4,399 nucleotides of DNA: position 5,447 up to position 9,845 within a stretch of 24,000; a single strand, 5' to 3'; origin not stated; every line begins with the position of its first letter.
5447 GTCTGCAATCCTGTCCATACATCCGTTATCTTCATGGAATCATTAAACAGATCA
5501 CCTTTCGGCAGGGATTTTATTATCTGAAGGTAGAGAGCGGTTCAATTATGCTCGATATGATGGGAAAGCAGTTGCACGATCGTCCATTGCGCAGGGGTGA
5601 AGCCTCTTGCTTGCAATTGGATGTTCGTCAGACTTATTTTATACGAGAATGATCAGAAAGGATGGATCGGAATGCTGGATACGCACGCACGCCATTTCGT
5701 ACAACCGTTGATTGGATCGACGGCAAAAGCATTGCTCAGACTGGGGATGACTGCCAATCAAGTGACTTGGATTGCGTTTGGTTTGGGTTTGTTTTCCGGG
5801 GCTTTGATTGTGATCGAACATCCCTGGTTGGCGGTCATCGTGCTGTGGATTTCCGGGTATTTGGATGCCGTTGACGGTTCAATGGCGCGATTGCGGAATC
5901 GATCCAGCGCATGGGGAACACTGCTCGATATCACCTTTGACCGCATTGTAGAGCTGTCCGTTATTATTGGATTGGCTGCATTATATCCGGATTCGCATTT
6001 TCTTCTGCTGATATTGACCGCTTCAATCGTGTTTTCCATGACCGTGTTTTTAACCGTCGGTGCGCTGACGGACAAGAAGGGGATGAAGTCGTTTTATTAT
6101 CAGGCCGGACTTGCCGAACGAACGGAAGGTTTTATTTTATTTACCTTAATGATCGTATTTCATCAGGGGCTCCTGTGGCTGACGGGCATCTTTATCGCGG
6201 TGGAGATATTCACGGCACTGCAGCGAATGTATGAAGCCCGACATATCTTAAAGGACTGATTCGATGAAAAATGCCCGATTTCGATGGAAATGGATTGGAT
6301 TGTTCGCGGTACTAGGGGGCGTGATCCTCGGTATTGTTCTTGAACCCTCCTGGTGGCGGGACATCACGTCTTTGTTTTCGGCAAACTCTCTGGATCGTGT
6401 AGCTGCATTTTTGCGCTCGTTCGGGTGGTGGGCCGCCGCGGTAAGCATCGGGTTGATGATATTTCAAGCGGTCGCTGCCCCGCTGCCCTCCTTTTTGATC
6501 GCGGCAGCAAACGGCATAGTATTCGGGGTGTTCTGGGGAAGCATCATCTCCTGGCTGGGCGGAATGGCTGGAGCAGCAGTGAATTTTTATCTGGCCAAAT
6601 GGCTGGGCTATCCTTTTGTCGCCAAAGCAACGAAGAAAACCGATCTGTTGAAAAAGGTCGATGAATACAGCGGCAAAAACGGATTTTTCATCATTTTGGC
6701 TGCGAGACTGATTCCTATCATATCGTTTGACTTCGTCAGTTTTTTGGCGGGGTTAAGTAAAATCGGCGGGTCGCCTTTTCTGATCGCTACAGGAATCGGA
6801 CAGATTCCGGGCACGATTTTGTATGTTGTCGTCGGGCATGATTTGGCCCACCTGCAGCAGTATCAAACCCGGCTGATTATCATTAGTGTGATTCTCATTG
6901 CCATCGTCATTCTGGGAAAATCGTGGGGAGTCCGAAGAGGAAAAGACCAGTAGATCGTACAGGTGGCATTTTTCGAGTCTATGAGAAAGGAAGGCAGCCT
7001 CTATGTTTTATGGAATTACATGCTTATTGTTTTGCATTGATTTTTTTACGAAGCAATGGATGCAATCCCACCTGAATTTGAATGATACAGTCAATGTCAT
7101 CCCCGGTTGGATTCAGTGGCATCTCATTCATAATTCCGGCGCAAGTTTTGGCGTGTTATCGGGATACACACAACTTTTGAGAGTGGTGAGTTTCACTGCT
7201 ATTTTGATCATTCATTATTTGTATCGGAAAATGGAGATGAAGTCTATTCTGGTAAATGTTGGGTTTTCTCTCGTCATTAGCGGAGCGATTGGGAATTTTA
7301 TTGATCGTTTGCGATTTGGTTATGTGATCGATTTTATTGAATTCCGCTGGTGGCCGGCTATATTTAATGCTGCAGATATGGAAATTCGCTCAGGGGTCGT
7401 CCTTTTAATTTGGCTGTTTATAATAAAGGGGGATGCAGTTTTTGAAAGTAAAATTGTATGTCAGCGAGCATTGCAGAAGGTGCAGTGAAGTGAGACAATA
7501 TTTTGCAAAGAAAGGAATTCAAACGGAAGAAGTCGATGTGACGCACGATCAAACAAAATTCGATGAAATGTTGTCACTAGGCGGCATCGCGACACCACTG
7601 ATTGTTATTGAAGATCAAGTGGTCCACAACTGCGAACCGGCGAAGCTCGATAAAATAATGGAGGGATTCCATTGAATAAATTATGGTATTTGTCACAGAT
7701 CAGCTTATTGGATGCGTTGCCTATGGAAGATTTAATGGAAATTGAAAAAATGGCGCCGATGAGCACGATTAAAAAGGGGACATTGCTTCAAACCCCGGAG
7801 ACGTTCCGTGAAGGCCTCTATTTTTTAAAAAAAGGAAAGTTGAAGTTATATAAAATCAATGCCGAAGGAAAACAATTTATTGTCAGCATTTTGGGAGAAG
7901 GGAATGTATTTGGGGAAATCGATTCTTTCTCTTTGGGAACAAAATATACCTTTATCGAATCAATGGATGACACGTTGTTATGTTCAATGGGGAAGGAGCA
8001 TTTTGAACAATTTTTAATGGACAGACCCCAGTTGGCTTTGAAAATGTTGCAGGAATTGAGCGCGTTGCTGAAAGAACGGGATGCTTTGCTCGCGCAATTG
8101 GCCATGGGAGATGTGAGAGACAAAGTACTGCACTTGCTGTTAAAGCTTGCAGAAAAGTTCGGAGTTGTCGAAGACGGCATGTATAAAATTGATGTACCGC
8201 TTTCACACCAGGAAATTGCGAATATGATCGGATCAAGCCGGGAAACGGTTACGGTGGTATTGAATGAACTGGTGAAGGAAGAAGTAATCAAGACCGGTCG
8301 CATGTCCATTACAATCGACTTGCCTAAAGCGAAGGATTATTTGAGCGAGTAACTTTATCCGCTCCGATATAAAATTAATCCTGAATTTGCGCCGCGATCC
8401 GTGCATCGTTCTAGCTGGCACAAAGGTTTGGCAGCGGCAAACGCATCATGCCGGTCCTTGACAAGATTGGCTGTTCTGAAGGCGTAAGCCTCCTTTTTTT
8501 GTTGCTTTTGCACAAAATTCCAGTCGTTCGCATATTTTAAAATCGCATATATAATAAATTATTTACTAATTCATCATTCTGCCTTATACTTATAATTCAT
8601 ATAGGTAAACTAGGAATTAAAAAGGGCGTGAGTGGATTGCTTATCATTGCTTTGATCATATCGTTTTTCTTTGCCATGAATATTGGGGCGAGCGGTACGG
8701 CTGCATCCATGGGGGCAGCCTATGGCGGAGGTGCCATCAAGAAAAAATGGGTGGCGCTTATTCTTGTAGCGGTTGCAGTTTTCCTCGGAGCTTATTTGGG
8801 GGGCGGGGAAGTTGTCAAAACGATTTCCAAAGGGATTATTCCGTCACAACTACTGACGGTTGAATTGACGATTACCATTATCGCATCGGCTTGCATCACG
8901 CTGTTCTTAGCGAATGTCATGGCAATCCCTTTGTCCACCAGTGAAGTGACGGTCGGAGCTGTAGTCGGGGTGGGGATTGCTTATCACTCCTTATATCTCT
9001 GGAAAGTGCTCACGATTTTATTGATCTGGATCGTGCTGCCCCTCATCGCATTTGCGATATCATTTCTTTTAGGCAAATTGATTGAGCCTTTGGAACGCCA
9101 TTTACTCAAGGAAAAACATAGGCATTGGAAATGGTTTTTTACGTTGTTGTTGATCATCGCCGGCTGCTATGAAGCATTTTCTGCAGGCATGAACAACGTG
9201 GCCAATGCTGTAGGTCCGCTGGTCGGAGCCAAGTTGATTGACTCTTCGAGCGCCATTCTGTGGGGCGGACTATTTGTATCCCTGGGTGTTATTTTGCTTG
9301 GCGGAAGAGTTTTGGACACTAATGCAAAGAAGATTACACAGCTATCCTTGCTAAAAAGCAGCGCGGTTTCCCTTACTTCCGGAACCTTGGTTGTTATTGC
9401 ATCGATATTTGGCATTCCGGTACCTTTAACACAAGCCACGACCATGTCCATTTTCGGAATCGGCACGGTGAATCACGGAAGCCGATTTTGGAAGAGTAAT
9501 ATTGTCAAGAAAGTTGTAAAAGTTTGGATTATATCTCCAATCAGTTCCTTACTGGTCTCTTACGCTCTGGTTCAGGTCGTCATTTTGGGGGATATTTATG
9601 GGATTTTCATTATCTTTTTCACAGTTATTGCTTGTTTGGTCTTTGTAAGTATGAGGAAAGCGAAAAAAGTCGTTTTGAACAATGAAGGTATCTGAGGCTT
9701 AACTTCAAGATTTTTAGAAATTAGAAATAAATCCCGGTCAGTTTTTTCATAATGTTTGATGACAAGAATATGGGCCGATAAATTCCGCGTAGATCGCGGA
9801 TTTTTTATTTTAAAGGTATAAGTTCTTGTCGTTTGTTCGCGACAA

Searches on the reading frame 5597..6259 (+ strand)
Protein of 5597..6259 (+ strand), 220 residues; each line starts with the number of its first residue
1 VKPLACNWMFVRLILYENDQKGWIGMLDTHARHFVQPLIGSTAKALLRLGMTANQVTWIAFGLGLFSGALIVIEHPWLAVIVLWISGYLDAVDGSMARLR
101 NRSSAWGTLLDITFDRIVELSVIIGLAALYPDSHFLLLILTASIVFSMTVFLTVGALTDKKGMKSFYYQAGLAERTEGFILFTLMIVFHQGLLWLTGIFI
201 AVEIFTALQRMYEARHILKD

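Call 83: search_protein_families(library=pfam, proteins=[window:5597-6259:+], max_evalue=0.00001)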
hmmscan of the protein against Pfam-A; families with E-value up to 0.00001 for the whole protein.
window:5597-6259:+ (220 aa): 1 family
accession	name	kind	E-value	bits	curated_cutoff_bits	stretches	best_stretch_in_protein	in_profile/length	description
PF01066.26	CDP-OH_P_transf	-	2.9e-13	50.9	22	1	52-206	3-149/152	CDP-alcohol phosphatidyltransferase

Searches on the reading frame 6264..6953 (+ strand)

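Call 83: search_protein_families(library=pfam, proteins=[window:6264-6953:+], max_evalue=0.00001)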
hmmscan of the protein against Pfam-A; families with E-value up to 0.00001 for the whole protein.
window:6264-6953:+ (229 aa): 1 family
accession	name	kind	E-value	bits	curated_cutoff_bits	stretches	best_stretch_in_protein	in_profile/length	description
PF09335.16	VTT_dom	-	1.9e-26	93.4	33.9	1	74-192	1-122/123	VTT domain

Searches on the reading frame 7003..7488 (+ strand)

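Call 83: search_protein_families(library=pfam, proteins=[window:7003-7488:+], max_evalue=0.00001)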
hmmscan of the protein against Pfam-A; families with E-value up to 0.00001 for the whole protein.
window:7003-7488:+ (161 aa): 1 family
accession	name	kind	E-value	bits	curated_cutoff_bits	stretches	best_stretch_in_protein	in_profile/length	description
PF01252.23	Peptidase_A8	-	4e-35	121.5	25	1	5-140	1-141/142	Signal peptidase (SPase) II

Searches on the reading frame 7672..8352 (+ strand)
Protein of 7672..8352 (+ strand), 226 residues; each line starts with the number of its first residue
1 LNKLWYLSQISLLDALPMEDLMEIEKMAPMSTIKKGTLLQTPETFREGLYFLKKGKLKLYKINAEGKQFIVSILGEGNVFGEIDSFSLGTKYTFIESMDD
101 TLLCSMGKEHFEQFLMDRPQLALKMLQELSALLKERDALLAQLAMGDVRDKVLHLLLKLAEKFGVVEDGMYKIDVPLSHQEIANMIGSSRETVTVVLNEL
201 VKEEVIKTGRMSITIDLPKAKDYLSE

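Call 83: search_protein_families(library=pfam, proteins=[window:7672-8352:+], max_evalue=0.00001)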
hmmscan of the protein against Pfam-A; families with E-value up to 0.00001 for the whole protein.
window:7672-8352:+ (226 aa): 3 families
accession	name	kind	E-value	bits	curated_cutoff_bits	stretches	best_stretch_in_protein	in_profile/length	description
PF13545.12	HTH_Crp_2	-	7.2e-16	58.3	27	1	151-216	2-62/70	Crp-like helix-turn-helix domain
PF00027.35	cNMP_binding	-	1.3e-13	51.2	27.5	1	33-116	4-87/89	Cyclic nucleotide-binding domain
PF00325.26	Crp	-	2.2e-07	30.9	21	1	176-206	2-32/32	Bacterial regulatory proteins, crp family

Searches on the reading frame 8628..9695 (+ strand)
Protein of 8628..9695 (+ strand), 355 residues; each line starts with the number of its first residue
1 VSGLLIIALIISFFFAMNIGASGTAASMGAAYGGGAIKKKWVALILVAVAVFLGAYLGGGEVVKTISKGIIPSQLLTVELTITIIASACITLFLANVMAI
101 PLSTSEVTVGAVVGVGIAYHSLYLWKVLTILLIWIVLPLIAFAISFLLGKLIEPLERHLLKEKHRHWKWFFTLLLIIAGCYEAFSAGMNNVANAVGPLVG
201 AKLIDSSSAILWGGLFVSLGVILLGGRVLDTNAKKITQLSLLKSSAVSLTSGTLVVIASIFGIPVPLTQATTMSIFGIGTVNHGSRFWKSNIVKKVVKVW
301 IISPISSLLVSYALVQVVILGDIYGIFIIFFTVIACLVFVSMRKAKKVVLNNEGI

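Call 83: search_protein_families(library=pfam, proteins=[window:8628-9695:+], max_evalue=0.00001)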
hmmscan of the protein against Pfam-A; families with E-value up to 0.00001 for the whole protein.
window:8628-9695:+ (355 aa): 1 family
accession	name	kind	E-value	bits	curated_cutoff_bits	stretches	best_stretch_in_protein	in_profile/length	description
PF01384.25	PHO4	-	1.2e-50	172.9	33.7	1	19-311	1-350/350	Phosphate transporter family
